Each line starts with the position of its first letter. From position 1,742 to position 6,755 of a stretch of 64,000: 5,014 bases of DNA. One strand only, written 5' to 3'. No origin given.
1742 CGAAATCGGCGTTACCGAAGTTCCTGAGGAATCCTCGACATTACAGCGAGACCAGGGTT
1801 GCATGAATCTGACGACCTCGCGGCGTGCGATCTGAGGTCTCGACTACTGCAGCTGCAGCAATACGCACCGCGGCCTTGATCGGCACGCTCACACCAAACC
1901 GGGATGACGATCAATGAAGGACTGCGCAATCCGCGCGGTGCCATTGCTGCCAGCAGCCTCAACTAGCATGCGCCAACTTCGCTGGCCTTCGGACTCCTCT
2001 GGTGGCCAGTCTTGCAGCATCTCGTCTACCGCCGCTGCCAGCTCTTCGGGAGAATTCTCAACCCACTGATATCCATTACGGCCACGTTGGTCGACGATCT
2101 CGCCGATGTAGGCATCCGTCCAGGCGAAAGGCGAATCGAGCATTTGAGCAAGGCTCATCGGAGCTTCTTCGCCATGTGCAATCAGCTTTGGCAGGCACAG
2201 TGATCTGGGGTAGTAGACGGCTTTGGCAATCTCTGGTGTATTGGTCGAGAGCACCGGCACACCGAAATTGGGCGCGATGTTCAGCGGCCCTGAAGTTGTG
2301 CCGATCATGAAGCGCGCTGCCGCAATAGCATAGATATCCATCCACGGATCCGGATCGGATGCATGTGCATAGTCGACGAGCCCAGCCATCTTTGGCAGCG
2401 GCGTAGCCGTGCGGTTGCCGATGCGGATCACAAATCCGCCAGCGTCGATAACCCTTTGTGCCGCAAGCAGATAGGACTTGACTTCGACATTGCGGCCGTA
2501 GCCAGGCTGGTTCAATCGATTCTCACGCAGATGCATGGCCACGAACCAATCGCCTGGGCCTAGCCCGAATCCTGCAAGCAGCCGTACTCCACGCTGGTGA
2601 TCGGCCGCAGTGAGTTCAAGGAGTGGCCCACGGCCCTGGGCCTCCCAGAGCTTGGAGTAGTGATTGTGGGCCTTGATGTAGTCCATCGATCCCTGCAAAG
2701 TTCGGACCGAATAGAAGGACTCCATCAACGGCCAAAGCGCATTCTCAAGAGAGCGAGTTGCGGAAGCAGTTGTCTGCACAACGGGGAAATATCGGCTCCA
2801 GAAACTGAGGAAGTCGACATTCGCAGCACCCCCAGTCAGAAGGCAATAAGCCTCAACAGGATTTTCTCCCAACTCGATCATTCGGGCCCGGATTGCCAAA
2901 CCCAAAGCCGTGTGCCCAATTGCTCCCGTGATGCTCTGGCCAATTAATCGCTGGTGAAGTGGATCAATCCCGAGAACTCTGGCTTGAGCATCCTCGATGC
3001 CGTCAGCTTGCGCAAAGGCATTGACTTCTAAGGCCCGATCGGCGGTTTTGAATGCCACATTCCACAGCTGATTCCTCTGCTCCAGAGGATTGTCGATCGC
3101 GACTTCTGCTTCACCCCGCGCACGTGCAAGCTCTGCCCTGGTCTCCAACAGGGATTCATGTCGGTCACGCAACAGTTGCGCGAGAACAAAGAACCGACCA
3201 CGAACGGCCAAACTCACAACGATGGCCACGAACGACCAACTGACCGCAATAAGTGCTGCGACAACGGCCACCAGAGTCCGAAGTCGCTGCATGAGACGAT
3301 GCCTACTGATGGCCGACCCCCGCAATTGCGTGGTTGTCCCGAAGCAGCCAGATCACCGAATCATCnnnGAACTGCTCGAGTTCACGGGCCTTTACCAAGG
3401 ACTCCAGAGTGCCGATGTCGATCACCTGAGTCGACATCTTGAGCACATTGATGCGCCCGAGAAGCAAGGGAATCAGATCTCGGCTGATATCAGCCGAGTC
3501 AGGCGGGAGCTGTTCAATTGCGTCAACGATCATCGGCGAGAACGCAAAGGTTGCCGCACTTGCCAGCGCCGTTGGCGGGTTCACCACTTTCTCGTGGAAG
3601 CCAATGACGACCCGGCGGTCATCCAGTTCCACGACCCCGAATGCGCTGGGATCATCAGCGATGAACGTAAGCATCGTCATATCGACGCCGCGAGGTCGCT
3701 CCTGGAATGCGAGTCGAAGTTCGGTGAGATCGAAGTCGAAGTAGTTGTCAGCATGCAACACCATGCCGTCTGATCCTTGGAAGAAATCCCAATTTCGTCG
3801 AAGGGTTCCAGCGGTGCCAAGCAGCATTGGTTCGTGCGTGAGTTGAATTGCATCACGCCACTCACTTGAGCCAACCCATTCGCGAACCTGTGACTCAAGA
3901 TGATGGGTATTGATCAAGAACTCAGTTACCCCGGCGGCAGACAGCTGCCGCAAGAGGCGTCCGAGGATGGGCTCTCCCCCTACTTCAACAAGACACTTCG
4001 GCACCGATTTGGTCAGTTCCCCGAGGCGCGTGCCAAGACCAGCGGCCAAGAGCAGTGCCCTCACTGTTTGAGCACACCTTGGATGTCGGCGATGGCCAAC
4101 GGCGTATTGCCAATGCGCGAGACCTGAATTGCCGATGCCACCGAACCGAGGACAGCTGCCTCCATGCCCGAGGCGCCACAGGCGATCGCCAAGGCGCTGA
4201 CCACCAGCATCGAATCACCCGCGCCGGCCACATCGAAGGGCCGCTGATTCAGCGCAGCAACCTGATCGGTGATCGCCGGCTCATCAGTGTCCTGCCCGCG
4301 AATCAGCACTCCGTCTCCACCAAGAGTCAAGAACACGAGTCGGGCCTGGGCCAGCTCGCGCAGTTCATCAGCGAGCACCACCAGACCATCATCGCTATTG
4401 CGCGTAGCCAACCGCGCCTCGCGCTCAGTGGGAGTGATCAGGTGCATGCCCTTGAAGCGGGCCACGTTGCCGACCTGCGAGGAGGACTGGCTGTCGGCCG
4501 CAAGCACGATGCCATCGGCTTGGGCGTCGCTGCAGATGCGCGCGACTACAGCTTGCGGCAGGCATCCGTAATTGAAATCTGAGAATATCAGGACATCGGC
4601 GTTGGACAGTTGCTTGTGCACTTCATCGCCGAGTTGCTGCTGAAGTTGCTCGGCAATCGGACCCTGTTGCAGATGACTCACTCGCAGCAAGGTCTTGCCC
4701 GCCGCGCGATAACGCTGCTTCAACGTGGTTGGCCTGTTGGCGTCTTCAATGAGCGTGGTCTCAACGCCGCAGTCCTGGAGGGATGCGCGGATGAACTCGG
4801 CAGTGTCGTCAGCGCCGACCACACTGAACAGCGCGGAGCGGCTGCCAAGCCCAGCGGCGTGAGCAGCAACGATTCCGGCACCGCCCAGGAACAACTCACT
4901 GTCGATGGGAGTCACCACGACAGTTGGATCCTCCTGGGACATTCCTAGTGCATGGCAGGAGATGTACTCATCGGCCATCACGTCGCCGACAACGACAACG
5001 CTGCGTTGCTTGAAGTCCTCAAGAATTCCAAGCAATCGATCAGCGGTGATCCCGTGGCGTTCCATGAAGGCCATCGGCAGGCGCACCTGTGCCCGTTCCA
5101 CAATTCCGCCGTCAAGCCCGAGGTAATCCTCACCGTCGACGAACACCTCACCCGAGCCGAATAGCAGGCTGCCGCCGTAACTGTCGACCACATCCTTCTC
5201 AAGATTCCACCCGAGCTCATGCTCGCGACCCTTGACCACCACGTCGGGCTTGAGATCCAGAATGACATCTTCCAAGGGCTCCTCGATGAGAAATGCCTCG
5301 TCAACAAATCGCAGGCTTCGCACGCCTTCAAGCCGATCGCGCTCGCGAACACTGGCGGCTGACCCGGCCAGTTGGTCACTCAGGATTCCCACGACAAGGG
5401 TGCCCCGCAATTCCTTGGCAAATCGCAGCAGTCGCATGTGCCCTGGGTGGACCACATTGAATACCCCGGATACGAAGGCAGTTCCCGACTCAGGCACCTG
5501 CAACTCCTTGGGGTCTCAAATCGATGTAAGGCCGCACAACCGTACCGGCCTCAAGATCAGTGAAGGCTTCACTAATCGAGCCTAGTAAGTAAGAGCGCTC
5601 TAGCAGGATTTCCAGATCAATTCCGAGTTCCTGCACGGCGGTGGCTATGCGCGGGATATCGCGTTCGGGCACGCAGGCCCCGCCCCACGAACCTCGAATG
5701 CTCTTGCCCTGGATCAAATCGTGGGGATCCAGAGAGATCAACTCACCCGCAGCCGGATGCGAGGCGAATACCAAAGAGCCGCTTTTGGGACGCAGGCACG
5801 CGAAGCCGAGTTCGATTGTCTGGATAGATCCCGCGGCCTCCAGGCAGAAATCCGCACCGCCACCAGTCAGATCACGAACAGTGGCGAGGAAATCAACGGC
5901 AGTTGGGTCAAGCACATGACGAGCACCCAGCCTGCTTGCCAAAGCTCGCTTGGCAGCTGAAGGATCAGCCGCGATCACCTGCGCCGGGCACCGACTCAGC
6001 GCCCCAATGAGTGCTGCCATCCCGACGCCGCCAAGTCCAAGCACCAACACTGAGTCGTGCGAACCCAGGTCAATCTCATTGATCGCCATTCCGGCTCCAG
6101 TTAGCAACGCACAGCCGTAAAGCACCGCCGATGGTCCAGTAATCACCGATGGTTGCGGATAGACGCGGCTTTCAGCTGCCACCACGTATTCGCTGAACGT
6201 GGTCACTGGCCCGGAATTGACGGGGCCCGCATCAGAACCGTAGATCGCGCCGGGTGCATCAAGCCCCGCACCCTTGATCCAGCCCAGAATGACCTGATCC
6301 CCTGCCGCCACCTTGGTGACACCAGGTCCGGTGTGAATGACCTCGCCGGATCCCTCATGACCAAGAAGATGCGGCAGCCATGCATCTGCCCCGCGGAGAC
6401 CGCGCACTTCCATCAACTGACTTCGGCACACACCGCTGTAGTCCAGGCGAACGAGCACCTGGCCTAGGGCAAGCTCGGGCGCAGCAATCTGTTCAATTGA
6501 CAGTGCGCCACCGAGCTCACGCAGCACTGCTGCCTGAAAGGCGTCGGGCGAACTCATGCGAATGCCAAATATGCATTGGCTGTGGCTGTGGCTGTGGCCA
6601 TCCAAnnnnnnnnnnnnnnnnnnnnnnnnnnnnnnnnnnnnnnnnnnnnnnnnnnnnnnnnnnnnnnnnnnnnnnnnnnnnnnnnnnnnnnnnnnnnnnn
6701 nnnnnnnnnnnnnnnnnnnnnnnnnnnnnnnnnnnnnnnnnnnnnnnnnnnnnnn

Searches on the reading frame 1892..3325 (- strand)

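Call 62: search_protein_families(library=ncbifam, proteins=[window:1892-3325:-], max_evalue=0.00001)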
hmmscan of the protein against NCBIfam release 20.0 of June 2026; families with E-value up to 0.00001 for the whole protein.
window:1892-3325:- (478 aa): 1 family
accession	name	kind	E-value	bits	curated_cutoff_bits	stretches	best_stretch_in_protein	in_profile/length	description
TIGR04372.1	glycosyl_04372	domain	6.9e-41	140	45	1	259-440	1-186/207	TIGR04372 family glycosyltransferase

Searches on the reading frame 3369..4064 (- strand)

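Call 62: search_protein_families(library=ncbifam, proteins=[window:3369-4064:-], max_evalue=0.00001)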
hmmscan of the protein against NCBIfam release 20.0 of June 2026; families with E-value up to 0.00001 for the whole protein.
window:3369-4064:- (232 aa): 25 families
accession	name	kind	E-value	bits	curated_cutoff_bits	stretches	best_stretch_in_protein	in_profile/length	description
TIGR03992.1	Arch_glmU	subfamily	2e-27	96.1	292.1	1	1-190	1-183/393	bifunctional sugar-1-phosphate nucleotidylyltransferase/acetyltransferase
NF052502.1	man1P_GTase_Rv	exception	1.5e-25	89.8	440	1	2-225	2-225/352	mannose-1-phosphate guanylyltransferase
TIGR01208.1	rmlA_long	equivalog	5.2e-25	88.1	320.25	1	2-225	1-229/353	glucose-1-phosphate thymidylyltransferase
NF041313.1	UDPGP_AglF_Halo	equivalog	5.7e-25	88.1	400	1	1-223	1-227/234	UTP--glucose-1-phosphate uridylyltransferase AglF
NF045761.1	NAMPUrTaseMurU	equivalog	5.9e-23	81.9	250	1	1-225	1-222/226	N-acetylmuramate alpha-1-phosphate uridylyltransferase MurU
NF049965.1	GlMnHpPGnyltfHddC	equivalog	3.1e-16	59.7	300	1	1-162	1-155/221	D-glycero-D-manno-heptose 1-phosphate guanosyltransferase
TIGR02623.1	G1P_cyt_trans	equivalog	5.7e-16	58.7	300.25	1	1-60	1-60/255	glucose-1-phosphate cytidylyltransferase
NF041173.1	Sug_nt_acttase_Thmprot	equivalog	8.8e-16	57.8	600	1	1-222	1-219/405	bifunctional sugar-1-phosphate nucleotidylyltransferase/acetyltransferase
TIGR01207.1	rmlA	equivalog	9.9e-16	57.7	360.65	1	3-228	2-234/286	glucose-1-phosphate thymidylyltransferase RfbA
NF012024.0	PRK15480.1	equivalog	1.7e-14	53.6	588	1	3-227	6-237/292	glucose-1-phosphate thymidylyltransferase RfbA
TIGR02091.1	glgC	equivalog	3.6e-13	49.3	424.9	1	3-226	3-255/364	glucose-1-phosphate adenylyltransferase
NF045697.1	MurNAcPUrMurU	equivalog_domain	1.3e-12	47.6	370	1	4-95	1-93/229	N-acetylmuramate alpha-1-phosphate uridylyltransferase MurU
NF003670.0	PRK05293.1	equivalog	1.6e-12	47.1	470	1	3-226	7-254/382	glucose-1-phosphate adenylyltransferase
TIGR01173.1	glmU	equivalog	7.4e-11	41.5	366.85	1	1-149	1-142/452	bifunctional UDP-N-acetylglucosamine diphosphorylase/glucosamine-1-phosphate N-acetyltransferase GlmU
NF041135.1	IPPtranDIPPsyn_Thcocales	equivalog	2.8e-10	39.8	580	1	1-72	1-69/419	bifunctional L-myo-inositol-1-phosphate cytidylyltransferase/CDP-L-myo-inositol myo-inositolphosphotransferase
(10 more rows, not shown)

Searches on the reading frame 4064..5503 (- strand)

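Call 62: search_protein_families(library=ncbifam, proteins=[window:4064-5503:-], max_evalue=0.00001)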
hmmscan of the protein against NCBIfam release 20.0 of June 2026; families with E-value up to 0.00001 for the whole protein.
window:4064-5503:- (480 aa): 14 families
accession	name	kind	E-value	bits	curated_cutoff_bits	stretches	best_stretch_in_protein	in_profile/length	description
TIGR02198.1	rfaE_dom_I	equivalog_domain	9.8e-59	199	345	1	161-478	2-314/315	D-glycero-beta-D-manno-heptose-7-phosphate kinase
NF008454.0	PRK11316.1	equivalog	5.3e-46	157.2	521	2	161-477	5-311/475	bifunctional D-glycero-beta-D-manno-heptose-7-phosphate kinase/D-glycero-beta-D-manno-heptose 1-phosphate adenylyltransferase HldE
TIGR02199.1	rfaE_dom_II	equivalog_domain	2.4e-14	53.4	181.5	1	9-113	14-124/144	D-glycero-beta-D-manno-heptose 1-phosphate adenylyltransferase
TIGR02152.1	D_ribokin_bact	equivalog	1.1e-13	51.2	299.65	1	169-466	1-286/298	ribokinase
TIGR03168.1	1-PFK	subfamily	4.1e-13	48.9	216.4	1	202-479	30-300/305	hexose kinase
TIGR03828.1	pfkB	equivalog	1.7e-12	47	292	1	201-478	29-299/305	1-phosphofructokinase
TIGR04382.1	myo_inos_iolC_N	equivalog_domain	4.1e-10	39.4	300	0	205-256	32-84/309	5-dehydro-2-deoxygluconokinase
NF008353.0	PRK11142.1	equivalog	5.1e-09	36.1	341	1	167-467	3-290/307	ribokinase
TIGR00125.1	cyt_tran_rel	domain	8.8e-08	32.2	27.7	1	9-46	2-38/65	adenylyltransferase/cytidyltransferase family protein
NF001985.0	PRK00777.1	subfamily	1.4e-06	28.5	104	1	9-49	7-47/157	pantetheine-phosphate adenylyltransferase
NF007632.0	PRK10294.1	equivalog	6.1e-06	25.7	353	1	207-459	38-285/310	6-phosphofructokinase II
NF041134.1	R1P_kin_Thcocales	equivalog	6.4e-06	25.8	500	0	383-474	189-275/291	ADP-dependent ribose-1-phosphate kinase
NF006957.1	PRK09434.1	equivalog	6.7e-06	25.8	450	0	207-255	27-77/302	fructokinase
NF047869.1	myo_kin_aldol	exception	7.4e-06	24.6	600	0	166-261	6-95/586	bifunctional 5-dehydro-2-deoxygluconokinase/5-dehydro-2-deoxyphosphogluconate aldolase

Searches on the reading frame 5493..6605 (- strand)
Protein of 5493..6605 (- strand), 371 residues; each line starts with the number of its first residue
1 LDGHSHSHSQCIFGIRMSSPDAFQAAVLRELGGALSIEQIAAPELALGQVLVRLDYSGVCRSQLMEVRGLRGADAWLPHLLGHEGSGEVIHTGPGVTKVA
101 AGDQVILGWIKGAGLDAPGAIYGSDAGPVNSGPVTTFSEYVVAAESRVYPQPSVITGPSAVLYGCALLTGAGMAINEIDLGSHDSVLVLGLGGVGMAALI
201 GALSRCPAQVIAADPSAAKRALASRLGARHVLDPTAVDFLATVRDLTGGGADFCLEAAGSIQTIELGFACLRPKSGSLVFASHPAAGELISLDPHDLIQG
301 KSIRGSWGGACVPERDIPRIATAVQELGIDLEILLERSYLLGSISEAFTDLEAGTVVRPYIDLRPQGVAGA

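Call 62: search_protein_families(library=ncbifam, proteins=[window:5493-6605:-], max_evalue=0.00001)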
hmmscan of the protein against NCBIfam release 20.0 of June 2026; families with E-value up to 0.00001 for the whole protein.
window:5493-6605:- (371 aa): 18 families
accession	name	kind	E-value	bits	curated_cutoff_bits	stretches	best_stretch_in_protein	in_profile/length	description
TIGR03451.1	mycoS_dep_FDH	equivalog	1.1e-47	162.6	512.9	2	150-360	144-355/358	S-(hydroxymethyl)mycothiol dehydrogenase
TIGR03989.1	Rxyl_3153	subfamily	2.2e-47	162.1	440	2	134-361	138-368/370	NDMA-dependent alcohol dehydrogenase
TIGR02818.1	adh_III_F_hyde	equivalog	5.7e-38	130.9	543.95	2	134-361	137-366/368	S-(hydroxymethyl)glutathione dehydrogenase/class III alcohol dehydrogenase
NF041097.1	keto_inos_dh_IolM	equivalog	4.4e-22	78.3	450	2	180-350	204-376/389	scyllo-inosose 3-dehydrogenase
TIGR03366.1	HpnZ_proposed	hypoth_equivalog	2.1e-21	76.4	328.1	2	131-299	104-270/315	putative phosphonate catabolism associated alcohol dehydrogenase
TIGR00692.1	tdh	equivalog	4.7e-17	62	458.35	1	37-355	13-332/340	L-threonine 3-dehydrogenase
NF010344.0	PRK13771.1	subfamily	5.7e-16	58.4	349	1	24-106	2-83/334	putative alcohol dehydrogenase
NF006940.0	PRK09422.1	equivalog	3e-15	56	344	1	25-307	3-284/338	alcohol dehydrogenase AdhP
NF003808.0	PRK05396.1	equivalog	3.1e-15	55.9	380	1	35-272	13-254/341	L-threonine 3-dehydrogenase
TIGR02824.1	quinone_pig3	subfamily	3.7e-15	55.8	296.8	1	34-260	14-218/325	putative NAD(P)H quinone oxidoreductase, PIG3 family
NF047908.1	AldhRedAhr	equivalog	3.3e-14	52.5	470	1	27-321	8-298/335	NADPH-dependent aldehyde reductase Ahr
NF007642.0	PRK10309.1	equivalog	7.3e-13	48.5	550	1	27-274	4-253/347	galactitol-1-phosphate 5-dehydrogenase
NF041172.1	AcrlCoa_red_Thmprot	equivalog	5.7e-11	41.9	500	1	24-271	2-246/334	acryloyl-CoA reductase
TIGR03201.1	dearomat_had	equivalog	1.9e-10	40.4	338.65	1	30-237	6-220/349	6-hydroxycyclohex-1-ene-1-carbonyl-CoA dehydrogenase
TIGR01751.1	crot-CoA-red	equivalog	3.6e-10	39.1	378.55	1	33-245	23-252/398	crotonyl-CoA carboxylase/reductase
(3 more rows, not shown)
